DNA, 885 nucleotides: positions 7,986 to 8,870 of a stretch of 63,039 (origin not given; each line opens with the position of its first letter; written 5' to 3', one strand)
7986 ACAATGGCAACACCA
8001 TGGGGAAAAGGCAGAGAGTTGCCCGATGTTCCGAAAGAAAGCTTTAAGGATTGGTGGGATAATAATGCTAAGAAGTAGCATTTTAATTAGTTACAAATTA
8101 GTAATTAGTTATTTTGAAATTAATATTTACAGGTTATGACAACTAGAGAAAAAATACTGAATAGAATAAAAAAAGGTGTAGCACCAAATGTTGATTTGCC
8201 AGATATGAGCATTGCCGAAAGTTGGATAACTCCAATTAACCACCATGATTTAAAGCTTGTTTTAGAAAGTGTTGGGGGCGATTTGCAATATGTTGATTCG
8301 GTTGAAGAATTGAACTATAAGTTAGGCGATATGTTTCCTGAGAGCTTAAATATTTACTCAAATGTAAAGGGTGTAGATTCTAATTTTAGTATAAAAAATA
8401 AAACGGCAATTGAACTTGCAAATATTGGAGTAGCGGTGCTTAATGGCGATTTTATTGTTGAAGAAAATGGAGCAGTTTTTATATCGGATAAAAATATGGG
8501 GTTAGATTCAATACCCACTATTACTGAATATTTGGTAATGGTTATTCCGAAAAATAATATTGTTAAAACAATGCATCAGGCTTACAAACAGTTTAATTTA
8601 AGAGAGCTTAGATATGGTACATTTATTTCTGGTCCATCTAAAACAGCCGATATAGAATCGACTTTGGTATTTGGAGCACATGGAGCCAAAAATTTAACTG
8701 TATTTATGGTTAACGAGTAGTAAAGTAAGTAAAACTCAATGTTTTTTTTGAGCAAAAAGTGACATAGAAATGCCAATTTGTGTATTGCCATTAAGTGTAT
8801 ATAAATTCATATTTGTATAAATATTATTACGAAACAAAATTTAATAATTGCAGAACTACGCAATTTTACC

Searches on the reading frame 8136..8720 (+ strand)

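Call 49: search_protein_families(library=pfam, proteins=[window:8136-8720:+], max_evalue=1e-10)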
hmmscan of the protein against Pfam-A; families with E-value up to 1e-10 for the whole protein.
window:8136-8720:+ (194 aa): 1 family
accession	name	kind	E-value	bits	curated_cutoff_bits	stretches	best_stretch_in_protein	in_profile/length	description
PF02589.21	LUD_dom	-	1.3e-15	58.1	22.6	1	53-192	52-189/189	LUD domain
